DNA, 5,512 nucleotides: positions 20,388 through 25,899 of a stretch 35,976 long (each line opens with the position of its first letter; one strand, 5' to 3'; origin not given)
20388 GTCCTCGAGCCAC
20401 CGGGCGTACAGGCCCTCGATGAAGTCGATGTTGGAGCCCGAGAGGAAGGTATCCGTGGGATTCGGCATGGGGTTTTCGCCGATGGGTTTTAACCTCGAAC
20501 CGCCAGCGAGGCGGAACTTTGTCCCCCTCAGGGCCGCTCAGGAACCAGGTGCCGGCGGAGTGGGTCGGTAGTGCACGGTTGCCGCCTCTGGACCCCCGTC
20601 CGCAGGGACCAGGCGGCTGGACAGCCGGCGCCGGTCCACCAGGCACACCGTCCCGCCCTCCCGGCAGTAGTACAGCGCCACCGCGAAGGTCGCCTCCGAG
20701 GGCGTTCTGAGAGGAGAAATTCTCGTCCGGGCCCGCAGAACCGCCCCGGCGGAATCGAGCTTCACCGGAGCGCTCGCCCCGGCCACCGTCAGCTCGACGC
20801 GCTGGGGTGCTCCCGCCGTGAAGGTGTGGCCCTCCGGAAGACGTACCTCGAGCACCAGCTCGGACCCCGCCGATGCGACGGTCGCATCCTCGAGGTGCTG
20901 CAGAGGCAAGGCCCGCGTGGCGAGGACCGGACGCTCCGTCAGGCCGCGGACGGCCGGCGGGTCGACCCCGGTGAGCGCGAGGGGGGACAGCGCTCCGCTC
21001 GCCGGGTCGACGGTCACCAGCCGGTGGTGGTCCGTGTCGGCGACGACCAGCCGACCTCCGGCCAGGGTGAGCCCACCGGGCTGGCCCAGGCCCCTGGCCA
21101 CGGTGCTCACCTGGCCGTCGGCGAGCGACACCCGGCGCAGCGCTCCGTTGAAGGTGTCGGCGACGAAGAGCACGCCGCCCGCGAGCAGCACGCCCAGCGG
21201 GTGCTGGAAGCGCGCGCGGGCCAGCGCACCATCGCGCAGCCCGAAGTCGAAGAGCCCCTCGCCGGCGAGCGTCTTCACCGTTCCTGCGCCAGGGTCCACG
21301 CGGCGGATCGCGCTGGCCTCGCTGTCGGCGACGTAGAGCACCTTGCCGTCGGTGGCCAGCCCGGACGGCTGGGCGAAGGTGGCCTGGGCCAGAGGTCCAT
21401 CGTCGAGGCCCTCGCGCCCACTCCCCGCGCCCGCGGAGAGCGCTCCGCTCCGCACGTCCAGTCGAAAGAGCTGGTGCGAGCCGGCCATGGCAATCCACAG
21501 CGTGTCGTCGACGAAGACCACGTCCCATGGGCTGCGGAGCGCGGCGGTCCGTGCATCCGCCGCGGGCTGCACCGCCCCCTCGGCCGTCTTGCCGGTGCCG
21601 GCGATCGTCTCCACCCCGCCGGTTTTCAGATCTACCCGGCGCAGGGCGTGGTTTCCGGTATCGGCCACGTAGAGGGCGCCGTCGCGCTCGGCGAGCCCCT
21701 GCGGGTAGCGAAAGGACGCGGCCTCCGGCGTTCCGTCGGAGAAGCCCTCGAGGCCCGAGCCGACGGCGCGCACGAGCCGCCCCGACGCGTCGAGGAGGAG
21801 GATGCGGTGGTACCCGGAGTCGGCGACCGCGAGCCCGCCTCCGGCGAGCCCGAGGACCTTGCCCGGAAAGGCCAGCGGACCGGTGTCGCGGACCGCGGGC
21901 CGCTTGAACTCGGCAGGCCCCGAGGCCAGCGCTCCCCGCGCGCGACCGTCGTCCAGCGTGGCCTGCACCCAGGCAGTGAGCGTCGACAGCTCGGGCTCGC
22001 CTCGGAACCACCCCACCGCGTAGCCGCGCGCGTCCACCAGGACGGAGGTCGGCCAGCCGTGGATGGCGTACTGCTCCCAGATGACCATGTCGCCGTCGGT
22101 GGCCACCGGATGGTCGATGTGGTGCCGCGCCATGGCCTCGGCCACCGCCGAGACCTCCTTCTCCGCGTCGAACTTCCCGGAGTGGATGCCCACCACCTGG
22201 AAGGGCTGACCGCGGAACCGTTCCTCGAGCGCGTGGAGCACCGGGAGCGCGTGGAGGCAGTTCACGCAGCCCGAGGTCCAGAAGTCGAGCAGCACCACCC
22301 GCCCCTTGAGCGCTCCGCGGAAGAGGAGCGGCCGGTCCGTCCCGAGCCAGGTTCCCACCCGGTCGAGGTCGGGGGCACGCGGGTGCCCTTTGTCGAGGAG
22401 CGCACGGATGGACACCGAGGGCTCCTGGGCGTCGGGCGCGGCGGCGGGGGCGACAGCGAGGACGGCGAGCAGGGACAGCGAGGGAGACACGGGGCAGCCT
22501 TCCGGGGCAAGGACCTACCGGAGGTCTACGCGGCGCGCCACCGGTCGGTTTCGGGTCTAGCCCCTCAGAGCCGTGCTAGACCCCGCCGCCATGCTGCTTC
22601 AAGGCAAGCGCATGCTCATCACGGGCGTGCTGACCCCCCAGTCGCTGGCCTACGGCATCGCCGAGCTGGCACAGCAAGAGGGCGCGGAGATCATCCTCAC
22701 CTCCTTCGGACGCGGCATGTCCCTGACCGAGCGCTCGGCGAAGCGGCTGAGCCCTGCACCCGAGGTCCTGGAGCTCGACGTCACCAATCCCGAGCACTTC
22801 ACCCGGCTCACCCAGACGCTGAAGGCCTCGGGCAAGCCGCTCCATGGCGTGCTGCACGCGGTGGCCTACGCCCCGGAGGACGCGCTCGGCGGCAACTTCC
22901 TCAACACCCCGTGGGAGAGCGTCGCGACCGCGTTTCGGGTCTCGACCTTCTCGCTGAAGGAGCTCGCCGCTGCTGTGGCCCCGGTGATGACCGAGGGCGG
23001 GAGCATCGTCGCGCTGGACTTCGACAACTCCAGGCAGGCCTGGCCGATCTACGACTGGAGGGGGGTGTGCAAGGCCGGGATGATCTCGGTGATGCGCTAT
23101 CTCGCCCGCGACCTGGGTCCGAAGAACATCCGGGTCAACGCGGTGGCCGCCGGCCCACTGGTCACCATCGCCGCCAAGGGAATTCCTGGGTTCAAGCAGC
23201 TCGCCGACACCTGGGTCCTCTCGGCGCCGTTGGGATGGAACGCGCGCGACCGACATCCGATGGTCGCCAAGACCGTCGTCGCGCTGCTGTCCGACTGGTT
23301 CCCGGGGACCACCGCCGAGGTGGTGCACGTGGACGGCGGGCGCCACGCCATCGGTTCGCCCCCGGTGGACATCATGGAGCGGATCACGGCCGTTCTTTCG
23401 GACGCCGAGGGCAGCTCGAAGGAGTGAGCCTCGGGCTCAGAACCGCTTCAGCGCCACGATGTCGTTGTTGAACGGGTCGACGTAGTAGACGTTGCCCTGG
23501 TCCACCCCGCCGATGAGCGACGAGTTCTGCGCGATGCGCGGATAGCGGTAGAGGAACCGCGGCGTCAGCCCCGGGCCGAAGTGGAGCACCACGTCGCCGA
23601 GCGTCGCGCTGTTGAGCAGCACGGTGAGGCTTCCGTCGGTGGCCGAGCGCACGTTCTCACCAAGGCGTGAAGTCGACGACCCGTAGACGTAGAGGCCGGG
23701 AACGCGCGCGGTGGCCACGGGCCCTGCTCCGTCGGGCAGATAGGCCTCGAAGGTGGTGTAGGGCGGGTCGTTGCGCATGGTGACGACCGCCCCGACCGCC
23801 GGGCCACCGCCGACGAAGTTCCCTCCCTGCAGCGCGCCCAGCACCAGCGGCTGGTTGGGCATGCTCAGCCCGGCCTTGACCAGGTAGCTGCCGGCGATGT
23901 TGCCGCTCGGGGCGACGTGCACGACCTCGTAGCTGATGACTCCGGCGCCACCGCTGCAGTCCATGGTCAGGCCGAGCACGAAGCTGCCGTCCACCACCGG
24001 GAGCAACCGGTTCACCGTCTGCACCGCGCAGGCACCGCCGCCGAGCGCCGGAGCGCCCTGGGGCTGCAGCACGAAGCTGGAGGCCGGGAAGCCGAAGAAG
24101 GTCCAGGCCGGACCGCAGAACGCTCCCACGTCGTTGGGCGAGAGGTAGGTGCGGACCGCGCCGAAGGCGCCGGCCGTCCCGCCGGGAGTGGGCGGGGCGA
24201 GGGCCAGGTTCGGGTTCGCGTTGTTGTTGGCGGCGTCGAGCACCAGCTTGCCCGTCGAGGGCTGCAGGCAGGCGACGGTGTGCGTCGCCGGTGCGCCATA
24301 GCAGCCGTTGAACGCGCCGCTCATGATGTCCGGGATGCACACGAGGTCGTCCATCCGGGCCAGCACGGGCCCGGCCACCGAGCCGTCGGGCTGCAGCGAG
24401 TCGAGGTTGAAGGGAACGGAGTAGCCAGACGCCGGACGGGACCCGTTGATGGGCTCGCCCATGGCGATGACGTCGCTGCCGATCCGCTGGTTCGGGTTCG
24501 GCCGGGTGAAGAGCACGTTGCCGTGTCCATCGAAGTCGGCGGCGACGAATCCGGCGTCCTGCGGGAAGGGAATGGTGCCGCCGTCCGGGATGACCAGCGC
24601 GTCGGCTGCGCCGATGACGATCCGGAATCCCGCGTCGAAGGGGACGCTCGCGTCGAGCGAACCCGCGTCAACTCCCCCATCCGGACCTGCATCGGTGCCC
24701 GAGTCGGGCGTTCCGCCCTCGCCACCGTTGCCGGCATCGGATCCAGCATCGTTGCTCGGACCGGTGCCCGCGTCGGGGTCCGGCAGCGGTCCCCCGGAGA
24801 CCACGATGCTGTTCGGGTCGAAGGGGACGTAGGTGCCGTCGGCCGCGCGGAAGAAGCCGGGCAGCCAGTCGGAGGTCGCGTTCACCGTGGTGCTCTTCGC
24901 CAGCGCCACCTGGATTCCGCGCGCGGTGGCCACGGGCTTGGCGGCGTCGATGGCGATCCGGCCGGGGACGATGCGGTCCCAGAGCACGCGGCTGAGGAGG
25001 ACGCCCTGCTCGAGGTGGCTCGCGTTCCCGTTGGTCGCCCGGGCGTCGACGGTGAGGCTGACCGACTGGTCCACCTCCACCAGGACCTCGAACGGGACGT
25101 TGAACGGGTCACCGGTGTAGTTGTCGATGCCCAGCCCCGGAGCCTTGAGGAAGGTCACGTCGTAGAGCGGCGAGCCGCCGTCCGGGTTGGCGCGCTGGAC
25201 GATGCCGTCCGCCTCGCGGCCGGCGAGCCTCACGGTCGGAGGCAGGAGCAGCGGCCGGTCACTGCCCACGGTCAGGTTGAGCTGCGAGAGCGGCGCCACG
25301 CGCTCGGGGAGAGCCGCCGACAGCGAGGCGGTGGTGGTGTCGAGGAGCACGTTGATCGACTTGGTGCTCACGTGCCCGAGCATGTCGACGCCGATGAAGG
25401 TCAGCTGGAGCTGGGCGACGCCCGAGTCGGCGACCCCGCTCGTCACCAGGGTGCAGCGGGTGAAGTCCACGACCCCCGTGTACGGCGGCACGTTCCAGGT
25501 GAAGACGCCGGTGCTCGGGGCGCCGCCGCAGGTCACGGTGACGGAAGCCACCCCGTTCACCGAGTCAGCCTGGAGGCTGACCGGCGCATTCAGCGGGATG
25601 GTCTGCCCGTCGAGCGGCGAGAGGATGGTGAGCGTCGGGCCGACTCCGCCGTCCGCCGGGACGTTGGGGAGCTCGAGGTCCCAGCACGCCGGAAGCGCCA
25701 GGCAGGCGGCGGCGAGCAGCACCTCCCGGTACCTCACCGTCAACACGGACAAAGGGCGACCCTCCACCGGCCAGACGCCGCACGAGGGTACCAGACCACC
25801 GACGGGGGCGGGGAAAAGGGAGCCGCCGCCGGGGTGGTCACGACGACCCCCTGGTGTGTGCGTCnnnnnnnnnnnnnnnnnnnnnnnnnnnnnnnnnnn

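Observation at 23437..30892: Tandem paralogous cysteine-conserved giant lipoprotein genes divergently paired with a PEGA membrane protein: an uncharacterised envelope module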

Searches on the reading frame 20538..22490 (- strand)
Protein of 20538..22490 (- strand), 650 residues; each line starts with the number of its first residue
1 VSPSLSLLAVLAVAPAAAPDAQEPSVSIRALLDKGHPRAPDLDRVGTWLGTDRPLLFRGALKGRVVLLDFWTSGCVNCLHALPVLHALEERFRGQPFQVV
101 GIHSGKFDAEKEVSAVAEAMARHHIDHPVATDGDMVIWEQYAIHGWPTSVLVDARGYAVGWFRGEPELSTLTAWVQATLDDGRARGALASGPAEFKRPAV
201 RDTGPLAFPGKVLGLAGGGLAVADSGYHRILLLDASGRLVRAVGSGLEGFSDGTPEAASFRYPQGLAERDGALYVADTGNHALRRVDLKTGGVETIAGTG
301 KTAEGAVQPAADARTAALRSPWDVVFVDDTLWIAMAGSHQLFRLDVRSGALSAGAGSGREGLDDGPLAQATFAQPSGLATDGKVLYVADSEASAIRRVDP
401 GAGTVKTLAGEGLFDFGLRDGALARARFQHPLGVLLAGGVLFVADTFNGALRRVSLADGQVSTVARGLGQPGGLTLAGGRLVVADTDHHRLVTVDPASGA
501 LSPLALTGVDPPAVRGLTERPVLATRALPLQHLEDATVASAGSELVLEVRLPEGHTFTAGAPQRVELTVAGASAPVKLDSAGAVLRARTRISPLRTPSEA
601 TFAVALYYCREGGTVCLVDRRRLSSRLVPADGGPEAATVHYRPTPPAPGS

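Call 9: search_protein_families(library=pfam, proteins=[window:20538-22490:-], max_evalue=0.001)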
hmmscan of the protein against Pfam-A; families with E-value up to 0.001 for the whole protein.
window:20538-22490:- (650 aa): 6 families
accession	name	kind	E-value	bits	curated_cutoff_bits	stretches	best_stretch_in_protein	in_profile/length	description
PF01436.27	NHL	-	4.5e-24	83.7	20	1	468-492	1-26/28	NHL repeat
PF13905.12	Thioredoxin_8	-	1e-13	51.8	27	1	63-156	1-92/94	Thioredoxin-like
PF21959.2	DUF6923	-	4.3e-08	33.7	27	1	249-354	76-167/234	Repeat of unknown function (DUF6923)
PF08534.16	Redoxin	-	4.4e-08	33.5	26.6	1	60-160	25-130/148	Redoxin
PF00578.27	AhpC-TSA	-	2.3e-05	24.7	26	1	61-156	23-119/124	AhpC/TSA family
PF08450.18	SGL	-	0.00013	22.1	26.3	0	439-507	12-78/246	SMP-30/Gluconolactonase/LRE-like region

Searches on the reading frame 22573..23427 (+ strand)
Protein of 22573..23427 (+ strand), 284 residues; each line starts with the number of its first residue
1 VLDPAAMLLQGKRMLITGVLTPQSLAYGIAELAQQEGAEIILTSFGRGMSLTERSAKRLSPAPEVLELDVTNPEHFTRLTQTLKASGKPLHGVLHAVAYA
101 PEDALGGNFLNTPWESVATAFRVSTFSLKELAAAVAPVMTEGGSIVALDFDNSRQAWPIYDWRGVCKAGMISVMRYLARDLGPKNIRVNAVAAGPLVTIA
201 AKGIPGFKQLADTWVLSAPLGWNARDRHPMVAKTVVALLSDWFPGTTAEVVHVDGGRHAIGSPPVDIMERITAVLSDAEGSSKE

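Call 9: search_protein_families(library=pfam, proteins=[window:22573-23427:+], max_evalue=0.001)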
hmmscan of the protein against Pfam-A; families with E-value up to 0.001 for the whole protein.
window:22573-23427:+ (284 aa): 3 families
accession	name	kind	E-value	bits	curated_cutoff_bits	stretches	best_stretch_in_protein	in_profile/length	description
PF13561.12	adh_short_C2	-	1e-62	212.2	27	1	18-258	1-236/236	Enoyl-(Acyl carrier protein) reductase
PF00106.31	adh_short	-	1.3e-13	51.3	26.6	1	14-200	3-186/195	short chain dehydrogenase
PF08659.16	KR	-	0.00068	20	22.6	1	32-118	20-109/180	KR domain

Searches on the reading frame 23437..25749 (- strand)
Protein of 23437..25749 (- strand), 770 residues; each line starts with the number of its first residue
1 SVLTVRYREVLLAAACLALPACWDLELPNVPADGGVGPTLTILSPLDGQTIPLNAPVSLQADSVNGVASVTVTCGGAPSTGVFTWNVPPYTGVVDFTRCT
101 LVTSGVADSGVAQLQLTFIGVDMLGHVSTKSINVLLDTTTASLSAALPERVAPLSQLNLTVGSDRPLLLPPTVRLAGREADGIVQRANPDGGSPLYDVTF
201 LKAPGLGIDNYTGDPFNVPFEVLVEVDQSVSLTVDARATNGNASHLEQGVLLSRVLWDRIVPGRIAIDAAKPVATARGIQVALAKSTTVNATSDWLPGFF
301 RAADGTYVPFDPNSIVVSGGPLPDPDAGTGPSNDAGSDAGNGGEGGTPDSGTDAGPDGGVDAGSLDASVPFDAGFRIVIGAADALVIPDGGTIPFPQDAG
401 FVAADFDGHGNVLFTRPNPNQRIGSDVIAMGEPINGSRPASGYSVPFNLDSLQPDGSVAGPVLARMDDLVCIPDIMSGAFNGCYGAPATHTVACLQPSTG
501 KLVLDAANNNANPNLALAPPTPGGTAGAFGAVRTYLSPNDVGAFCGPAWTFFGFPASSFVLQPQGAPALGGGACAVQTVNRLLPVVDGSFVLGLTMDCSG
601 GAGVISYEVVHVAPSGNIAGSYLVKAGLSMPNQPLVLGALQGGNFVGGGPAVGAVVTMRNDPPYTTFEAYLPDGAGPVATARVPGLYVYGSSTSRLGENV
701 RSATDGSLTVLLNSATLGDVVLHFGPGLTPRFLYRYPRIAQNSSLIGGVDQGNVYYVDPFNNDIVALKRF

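Call 7: search_protein_families(library=pfam, proteins=[window:23437-25749:-], max_evalue=1)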
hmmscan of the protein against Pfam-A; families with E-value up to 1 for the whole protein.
window:23437-25749:- (770 aa): 1 family
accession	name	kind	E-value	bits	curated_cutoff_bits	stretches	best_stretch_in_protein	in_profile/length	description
PF17957.7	Big_7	-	0.00023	22.2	24.1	1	38-97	1-59/70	Bacterial Ig domain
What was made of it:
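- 24979..25665 (-): Short paralog Ig-like pair (aa ~28-256). This is the most constrained part of the protein. Weak Big_7 hit, 22.2 bits against a 24.1 cut-off (call 7).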

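Call 10: search_protein_families(library=ncbifam, proteins=[window:23437-25749:-], max_evalue=1)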
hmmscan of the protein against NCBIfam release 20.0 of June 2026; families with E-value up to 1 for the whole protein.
window:23437-25749:- (770 aa): 0 families
